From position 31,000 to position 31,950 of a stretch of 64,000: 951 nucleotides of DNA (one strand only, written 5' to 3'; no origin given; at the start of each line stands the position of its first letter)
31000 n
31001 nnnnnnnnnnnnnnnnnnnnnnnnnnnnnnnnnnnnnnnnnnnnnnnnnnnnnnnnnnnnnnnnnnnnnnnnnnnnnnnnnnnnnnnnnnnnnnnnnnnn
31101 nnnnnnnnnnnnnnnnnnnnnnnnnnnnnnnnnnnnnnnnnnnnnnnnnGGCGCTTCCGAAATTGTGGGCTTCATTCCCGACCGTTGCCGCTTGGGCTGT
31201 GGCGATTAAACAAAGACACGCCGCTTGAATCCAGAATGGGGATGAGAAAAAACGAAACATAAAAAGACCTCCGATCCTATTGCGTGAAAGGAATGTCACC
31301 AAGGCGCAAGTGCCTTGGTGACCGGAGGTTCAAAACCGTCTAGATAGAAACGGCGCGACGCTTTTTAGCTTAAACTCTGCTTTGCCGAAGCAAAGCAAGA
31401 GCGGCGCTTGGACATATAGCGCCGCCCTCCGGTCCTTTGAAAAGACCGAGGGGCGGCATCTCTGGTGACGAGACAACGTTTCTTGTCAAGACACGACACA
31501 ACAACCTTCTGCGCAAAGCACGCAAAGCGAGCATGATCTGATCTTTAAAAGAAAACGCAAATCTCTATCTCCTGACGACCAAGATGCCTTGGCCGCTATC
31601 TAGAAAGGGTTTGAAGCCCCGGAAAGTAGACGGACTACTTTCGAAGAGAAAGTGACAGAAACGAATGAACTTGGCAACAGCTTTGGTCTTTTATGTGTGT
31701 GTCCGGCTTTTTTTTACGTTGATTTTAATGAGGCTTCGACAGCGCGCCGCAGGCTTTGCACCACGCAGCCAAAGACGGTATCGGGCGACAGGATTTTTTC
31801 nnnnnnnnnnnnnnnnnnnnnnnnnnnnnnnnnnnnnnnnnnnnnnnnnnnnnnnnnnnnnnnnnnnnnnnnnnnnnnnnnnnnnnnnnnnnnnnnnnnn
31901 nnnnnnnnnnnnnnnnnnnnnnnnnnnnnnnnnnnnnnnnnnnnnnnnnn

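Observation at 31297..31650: About 330-350 nt of densely nested RNA-like secondary structure in an ORF-free gap; unidentified ncRNA or giant leader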

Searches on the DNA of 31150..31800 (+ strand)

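Call 5: search_rna_families(source=window, start=31150, end=31800, threshold=evalue, max_evalue=10, show_alignments=3)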
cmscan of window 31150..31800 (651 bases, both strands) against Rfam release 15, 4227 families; matches with E-value up to 10: 7.
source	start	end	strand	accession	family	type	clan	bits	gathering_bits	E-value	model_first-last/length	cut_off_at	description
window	31312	31434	-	RF02221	sRNA-Xcc1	Gene; sRNA;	-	30.5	53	0.0029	1-87/87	no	sRNA-Xcc1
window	31423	31455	-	RF03734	mir-4773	Gene; miRNA;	-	19.9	100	0.77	1-78/78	no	mir-4773 microRNA precursor family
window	31423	31455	+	RF03734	mir-4773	Gene; miRNA;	-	17.7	100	2.6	1-78/78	no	mir-4773 microRNA precursor family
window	31374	31454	-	RF01838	sobemo_FSE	Cis-reg; frameshift_element;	-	16.5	55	1.4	1-79/79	no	sobemovirus ribosomal frameshift elemental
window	31417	31460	-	RF04201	MIR7510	Gene; miRNA;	-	16.3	93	3.4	1-79/79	no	MIR7510 microRNA precursor family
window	31453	31486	-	RF01377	CRISPR-DR64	Gene; CRISPR;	CL00015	16.2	40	6.2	1-37/37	no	CRISPR RNA direct repeat element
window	31262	31330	-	RF02968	DUF3800-IX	Gene; sRNA;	-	14.3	36.8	6.2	1-67/67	no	DUF3800-IX RNA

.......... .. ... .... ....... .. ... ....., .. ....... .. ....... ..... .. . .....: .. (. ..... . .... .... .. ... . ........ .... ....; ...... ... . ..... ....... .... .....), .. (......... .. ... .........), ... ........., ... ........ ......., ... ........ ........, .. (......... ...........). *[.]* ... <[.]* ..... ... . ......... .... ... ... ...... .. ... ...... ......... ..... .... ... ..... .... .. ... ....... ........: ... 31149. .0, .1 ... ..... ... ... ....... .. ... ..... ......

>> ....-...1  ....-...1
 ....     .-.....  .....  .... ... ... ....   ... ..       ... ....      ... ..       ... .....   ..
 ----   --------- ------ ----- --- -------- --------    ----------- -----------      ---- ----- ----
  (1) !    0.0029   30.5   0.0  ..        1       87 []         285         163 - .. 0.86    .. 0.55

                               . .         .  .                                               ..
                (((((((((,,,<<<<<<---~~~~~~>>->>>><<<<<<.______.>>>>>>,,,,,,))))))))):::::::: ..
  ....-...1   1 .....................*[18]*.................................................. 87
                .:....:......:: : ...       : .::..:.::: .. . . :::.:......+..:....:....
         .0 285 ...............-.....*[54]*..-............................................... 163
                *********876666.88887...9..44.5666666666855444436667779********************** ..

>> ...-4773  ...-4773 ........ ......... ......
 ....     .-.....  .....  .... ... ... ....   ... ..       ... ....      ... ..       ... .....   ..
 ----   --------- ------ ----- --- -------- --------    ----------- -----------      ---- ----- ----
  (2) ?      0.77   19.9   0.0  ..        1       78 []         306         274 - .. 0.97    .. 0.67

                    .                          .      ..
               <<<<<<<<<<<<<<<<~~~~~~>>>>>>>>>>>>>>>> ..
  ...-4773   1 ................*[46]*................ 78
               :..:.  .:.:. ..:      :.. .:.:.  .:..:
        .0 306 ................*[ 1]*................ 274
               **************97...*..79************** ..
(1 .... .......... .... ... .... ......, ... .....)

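Call 14: search_dna_similar(query=window:31262-31713:+, collection=plasmids, mode=distant, max_evalue=0.001)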
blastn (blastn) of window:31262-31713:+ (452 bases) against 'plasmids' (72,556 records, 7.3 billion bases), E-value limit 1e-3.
No match.

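Call 86: build_rna_model(alignment_id=A4)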
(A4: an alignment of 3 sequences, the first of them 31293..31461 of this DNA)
Model R1 built from alignment A4 (3 sequences, 169 columns); structure: RNAalifold consensus.
model positions 132; base pairs 43; branch points 4; effective number of sequences 0.85; information 0.591 bits per position. Calibrated on 0.2 Mb of random sequence (short: E-values are rough).
structure used (alignment columns):
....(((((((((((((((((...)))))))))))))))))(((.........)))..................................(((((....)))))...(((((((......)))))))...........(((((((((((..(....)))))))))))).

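Call 87: search_with_rna_model(model_id=R1, sources=[window, L005, L006, L007, L008, L009, L010, L011, L012, L019, L020, L021, L022, L024, L025, L026, L033, L034, L035, L004, L013], max_evalue=1, show_alignments=6)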
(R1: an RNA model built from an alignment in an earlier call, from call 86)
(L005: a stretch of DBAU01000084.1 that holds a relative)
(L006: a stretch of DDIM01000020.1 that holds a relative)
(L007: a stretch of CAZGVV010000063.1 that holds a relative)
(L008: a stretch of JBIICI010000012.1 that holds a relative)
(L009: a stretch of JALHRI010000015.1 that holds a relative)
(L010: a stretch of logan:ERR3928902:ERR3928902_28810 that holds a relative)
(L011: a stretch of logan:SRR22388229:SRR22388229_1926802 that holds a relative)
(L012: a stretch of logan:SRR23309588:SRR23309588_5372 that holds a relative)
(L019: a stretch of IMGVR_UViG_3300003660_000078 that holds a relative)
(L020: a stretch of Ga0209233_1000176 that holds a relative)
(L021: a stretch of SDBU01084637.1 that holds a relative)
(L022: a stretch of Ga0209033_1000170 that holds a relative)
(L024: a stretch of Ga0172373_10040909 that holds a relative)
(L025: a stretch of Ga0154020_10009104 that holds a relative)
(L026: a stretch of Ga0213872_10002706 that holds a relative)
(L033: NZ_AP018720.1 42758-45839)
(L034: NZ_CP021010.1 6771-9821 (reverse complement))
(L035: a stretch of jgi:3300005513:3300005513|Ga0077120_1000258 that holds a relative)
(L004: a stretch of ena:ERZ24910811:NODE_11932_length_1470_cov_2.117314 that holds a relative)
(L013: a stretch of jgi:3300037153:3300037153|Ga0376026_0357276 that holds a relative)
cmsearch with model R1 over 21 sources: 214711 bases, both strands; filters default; matches with E-value up to 1: 10.
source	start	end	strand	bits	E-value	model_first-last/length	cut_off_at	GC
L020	5517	5648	-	148.3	6.7e-36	1-132/132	no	0.62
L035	7849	7980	+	148.3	6.7e-36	1-132/132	no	0.62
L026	8206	8333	-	127.4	1.5e-30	1-132/132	no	0.59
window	31293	31461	-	126.6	2.3e-30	1-132/132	no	0.55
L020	5613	5644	+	25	0.00018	5-36/132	no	0.75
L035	7853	7884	-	25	0.00018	5-36/132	no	0.75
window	31417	31599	+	18.5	0.0083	1-132/132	no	0.51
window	29941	30122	+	15.2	0.057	1-132/132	no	0.63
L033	1499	1606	+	13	0.2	1-132/132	no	0.64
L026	8298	8329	+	10.5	0.89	5-36/132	no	0.69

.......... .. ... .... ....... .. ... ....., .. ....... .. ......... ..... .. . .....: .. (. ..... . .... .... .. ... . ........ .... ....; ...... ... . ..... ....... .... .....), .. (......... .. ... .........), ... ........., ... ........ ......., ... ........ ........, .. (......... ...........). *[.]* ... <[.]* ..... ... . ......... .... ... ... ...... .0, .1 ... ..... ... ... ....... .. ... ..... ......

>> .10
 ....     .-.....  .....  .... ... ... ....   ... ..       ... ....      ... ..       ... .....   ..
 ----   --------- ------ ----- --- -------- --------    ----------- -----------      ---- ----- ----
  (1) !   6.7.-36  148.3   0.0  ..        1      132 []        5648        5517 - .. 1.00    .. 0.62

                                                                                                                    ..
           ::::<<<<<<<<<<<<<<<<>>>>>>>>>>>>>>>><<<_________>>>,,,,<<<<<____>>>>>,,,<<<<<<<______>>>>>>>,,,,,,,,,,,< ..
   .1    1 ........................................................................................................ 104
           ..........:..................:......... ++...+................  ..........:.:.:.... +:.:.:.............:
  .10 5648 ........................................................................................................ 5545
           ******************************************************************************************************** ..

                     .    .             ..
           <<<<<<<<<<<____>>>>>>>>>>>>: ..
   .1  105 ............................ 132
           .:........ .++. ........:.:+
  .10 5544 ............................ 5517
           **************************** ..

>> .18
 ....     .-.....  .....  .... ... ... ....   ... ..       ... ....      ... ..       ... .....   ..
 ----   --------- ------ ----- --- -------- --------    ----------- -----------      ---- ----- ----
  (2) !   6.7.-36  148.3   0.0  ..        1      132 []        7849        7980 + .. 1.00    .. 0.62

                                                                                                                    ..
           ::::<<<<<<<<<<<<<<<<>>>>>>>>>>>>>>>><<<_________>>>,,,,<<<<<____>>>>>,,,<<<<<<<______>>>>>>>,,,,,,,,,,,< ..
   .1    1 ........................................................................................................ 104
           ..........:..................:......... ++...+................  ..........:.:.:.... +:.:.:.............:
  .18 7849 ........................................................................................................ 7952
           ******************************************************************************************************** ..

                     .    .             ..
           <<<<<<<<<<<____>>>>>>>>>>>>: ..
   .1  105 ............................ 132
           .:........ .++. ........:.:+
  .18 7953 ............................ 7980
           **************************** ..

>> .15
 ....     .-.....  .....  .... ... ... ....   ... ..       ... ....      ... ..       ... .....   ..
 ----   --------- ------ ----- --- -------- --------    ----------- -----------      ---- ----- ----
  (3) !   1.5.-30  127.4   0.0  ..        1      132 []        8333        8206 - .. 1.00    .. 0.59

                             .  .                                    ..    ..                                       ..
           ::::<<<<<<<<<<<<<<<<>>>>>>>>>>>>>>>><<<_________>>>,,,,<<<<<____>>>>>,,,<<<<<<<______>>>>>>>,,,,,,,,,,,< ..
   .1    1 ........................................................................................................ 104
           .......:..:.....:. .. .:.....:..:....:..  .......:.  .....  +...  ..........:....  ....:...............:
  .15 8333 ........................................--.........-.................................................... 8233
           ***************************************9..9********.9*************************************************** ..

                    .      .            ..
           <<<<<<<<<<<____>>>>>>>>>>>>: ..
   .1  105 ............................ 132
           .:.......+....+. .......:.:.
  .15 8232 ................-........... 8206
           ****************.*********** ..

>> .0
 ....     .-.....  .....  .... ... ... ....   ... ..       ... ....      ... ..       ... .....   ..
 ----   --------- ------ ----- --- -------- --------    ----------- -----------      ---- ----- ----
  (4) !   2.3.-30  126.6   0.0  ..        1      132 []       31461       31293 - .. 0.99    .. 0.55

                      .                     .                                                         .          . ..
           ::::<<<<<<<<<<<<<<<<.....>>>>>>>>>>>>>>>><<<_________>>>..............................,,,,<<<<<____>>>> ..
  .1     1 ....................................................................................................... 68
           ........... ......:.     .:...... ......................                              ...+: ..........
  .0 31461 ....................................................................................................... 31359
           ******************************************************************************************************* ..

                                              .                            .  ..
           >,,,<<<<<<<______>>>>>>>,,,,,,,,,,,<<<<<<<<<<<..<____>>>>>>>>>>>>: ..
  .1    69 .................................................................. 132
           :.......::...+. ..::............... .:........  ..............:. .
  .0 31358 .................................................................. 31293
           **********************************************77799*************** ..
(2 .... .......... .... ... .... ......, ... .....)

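Call 90: search_dna_similar(query=window:31290-31690:-, collection=phages, mode=distant, max_evalue=1, max_rows=15)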
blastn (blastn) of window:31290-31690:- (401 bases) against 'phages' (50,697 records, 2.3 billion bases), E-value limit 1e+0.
Records with a match: 3; places in all: 3; records where one place covers at least 80% of the query: 0.
Best place of each record, by identity: 90-95% 3.
By first word of the organism name: Helicobacter 3.
By host as written in the record: Helicobacter pylori 2; Helicobacter pylori Pt11444 1.
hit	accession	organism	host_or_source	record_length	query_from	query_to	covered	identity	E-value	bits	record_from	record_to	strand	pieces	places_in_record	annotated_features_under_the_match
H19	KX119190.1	Helicobacter phage Pt4472G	Helicobacter pylori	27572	133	162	7%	90.0%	4e-1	42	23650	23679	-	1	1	hypothetical protein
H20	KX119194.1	Helicobacter phage FrG12G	Helicobacter pylori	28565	133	162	7%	90.0%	4e-1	42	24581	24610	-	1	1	hypothetical protein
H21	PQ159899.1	Helicobacter phage Pt11444_1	Helicobacter pylori Pt11444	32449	133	162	7%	90.0%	4e-1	42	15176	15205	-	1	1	structural protein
